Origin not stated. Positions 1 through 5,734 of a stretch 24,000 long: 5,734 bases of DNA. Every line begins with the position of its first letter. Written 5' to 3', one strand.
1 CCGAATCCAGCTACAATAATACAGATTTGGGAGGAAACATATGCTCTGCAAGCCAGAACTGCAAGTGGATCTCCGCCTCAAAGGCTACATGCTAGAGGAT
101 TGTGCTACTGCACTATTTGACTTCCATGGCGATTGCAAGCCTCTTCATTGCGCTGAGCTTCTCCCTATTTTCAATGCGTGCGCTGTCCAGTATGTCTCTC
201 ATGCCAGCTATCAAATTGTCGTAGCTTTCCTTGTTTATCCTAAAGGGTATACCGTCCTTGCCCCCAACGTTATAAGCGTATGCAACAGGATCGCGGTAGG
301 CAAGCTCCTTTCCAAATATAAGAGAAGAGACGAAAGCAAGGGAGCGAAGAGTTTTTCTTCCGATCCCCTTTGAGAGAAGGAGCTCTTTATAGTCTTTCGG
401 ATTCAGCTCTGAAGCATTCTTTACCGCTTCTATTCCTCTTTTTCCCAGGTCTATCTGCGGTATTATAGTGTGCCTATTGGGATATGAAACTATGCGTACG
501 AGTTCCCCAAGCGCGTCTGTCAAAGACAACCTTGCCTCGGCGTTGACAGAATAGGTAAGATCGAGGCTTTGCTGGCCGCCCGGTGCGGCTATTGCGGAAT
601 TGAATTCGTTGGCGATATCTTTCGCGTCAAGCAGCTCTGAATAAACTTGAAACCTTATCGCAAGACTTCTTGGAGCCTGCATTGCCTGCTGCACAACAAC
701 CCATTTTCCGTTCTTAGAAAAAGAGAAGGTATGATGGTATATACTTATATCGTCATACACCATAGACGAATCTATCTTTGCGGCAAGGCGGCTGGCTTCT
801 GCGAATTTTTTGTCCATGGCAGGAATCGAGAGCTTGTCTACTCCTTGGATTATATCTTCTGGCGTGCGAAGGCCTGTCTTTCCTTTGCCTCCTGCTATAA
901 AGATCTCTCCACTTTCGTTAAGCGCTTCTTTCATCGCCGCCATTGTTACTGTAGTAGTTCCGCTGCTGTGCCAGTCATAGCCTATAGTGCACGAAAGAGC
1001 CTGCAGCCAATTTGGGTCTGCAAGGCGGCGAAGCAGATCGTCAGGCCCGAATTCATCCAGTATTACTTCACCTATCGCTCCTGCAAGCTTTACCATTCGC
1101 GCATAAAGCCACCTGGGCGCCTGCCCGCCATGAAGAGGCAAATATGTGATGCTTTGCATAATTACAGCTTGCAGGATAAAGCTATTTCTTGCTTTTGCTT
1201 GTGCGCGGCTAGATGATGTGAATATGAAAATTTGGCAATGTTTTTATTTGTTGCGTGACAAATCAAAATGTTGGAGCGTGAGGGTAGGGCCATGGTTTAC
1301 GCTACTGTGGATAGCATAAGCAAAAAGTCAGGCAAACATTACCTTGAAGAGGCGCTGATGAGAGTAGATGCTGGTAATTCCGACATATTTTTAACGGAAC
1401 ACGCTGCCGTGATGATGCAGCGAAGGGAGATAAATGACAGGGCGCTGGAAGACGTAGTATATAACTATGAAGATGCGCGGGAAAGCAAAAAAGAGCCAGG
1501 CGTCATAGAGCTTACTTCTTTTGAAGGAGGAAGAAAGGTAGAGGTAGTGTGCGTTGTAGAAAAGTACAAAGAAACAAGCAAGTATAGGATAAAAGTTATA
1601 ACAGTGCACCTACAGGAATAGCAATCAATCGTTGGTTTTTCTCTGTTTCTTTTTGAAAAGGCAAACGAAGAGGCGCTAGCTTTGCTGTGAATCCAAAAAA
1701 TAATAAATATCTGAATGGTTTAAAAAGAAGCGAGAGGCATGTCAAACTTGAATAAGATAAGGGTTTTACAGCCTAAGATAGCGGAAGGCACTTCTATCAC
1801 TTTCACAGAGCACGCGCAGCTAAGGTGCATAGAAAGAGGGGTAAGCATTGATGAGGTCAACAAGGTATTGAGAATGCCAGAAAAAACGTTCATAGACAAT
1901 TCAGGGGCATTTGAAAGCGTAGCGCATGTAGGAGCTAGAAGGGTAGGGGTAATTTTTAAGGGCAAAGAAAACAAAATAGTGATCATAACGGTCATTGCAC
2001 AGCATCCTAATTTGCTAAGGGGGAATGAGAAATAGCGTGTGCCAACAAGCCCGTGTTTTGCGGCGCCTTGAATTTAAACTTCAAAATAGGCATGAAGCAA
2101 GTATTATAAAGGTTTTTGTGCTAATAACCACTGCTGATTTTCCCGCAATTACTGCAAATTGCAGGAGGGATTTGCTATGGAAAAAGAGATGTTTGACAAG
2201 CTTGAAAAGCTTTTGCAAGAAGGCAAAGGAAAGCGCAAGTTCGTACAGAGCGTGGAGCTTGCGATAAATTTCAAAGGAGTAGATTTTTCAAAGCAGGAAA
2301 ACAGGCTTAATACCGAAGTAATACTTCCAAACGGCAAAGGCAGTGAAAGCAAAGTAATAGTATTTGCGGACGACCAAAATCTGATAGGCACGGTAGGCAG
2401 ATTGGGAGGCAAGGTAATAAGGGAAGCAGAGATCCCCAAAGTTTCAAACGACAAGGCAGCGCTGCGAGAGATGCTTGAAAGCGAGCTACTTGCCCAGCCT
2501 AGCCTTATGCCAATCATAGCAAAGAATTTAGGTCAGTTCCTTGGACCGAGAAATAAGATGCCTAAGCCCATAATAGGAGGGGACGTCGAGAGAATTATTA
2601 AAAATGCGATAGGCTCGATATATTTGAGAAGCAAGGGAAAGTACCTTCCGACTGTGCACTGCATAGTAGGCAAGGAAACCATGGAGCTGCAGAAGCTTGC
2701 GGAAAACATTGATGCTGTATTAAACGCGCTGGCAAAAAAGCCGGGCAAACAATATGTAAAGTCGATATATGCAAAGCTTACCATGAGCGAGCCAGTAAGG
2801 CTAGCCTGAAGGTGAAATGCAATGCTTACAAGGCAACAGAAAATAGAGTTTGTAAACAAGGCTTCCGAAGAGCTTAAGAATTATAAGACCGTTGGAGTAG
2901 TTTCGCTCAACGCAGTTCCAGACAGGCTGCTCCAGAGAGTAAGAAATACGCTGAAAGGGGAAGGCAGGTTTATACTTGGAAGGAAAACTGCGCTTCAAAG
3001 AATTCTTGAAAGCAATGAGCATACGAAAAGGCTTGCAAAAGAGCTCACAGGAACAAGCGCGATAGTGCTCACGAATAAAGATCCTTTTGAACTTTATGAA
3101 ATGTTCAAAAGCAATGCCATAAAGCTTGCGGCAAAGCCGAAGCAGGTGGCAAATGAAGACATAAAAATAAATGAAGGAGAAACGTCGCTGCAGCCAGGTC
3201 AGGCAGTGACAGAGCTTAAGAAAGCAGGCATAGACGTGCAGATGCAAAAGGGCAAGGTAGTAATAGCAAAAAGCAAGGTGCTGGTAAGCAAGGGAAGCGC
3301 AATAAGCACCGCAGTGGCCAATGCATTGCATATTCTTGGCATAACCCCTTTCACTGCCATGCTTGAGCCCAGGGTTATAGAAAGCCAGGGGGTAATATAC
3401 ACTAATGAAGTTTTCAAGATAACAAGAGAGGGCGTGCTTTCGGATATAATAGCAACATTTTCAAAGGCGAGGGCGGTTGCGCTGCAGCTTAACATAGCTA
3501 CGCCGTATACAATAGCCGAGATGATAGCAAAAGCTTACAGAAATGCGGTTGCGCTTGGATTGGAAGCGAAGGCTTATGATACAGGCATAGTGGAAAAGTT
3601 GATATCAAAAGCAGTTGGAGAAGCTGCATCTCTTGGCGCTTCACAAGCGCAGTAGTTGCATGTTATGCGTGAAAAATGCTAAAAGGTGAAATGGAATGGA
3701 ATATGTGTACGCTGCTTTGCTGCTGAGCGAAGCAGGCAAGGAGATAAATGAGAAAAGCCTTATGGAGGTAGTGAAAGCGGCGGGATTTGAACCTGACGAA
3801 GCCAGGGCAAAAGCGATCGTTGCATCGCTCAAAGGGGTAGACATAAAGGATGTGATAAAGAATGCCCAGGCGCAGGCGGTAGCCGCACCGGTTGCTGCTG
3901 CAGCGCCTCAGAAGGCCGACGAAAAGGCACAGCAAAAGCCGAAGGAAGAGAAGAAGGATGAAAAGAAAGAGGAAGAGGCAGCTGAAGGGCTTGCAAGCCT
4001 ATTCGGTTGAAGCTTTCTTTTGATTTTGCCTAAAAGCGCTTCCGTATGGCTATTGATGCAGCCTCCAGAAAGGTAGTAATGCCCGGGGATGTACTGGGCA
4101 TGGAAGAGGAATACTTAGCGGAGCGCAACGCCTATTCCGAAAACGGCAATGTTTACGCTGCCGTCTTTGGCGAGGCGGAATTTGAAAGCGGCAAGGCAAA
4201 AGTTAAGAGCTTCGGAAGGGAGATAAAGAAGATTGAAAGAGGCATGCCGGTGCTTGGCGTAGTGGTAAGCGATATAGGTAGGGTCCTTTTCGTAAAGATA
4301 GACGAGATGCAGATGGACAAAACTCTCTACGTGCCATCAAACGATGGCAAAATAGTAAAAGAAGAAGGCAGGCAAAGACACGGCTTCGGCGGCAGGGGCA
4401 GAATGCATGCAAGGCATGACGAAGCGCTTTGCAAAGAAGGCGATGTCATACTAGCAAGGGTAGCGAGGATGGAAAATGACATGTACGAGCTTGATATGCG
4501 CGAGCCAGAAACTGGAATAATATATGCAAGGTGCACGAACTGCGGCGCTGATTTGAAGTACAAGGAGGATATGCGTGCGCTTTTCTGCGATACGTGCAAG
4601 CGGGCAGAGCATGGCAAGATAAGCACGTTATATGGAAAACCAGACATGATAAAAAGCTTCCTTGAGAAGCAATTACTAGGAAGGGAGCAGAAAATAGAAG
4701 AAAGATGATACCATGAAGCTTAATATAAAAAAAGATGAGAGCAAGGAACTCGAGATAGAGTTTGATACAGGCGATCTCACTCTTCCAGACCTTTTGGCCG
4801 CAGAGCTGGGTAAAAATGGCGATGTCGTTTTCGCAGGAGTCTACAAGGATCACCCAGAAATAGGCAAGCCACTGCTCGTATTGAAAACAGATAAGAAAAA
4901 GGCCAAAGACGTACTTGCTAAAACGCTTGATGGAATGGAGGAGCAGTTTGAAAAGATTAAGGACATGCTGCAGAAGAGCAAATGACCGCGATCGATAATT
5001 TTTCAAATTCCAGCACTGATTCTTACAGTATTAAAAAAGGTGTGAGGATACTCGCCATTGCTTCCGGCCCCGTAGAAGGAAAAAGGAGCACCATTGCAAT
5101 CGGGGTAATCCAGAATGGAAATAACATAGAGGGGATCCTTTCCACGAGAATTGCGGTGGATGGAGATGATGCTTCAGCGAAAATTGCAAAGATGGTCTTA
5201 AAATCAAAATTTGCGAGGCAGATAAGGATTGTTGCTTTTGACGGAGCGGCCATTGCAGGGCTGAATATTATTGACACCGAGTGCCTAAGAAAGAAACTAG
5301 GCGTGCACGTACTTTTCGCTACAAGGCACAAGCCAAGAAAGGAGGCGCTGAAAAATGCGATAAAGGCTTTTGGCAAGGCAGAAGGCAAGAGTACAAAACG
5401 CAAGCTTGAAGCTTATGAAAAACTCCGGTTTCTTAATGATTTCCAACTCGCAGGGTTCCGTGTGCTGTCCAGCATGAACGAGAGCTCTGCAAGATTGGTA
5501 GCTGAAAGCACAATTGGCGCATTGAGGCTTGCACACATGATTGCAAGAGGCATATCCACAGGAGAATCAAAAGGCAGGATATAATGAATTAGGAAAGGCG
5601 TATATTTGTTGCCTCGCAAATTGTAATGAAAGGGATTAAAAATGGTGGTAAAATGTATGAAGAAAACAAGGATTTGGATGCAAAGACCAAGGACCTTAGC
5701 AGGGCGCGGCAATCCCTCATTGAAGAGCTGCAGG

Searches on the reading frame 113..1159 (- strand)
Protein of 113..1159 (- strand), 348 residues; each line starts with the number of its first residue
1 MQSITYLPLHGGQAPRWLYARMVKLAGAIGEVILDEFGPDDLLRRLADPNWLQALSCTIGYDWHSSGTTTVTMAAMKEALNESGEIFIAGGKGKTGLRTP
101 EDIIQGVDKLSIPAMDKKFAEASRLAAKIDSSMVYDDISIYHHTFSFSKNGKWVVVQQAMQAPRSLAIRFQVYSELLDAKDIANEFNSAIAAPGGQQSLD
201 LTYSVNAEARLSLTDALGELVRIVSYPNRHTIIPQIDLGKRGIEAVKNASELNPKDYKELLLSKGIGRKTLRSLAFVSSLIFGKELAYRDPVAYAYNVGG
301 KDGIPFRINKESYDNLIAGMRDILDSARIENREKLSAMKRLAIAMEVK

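Call 70: search_protein_families(library=pfam, proteins=[window:113-1159:-], max_evalue=0.00001)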
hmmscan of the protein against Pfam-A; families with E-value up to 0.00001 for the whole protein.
window:113-1159:- (348 aa): 1 family
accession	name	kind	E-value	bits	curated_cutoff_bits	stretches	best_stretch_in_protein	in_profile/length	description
PF05559.16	DUF763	-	2.2e-94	316.7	35.5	1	4-308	2-319/319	Protein of unknown function (DUF763)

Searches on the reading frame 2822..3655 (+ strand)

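Call 70: search_protein_families(library=pfam, proteins=[window:2822-3655:+], max_evalue=0.00001)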
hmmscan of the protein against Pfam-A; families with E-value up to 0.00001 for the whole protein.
window:2822-3655:+ (277 aa): 2 families
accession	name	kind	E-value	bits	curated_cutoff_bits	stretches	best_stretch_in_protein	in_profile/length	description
PF00466.25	Ribosomal_L10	-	2.2e-17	63.4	22.8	1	3-98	2-98/100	Ribosomal protein L10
PF17777.6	RL10P_insert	-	8e-15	54.9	29.1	1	104-174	1-71/71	Insertion domain in 60S ribosomal protein L10P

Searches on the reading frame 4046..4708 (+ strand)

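Call 70: search_protein_families(library=pfam, proteins=[window:4046-4708:+], max_evalue=0.00001)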
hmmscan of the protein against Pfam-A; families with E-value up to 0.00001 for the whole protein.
window:4046-4708:+ (220 aa): 1 family
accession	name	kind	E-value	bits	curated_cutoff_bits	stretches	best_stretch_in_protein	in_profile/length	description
PF14382.12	ECR1_N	-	1.3e-07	31.7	27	1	10-42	1-33/38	Exosome complex exonuclease RRP4 N-terminal region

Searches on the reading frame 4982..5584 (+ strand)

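Call 70: search_protein_families(library=pfam, proteins=[window:4982-5584:+], max_evalue=0.00001)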
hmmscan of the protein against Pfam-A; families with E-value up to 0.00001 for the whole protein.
window:4982-5584:+ (200 aa): 1 family
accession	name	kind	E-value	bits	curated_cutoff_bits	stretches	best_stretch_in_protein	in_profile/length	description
PF01949.23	Endo_dU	-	1.9e-28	99.5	32.7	1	19-191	1-181/182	Endonuclease dU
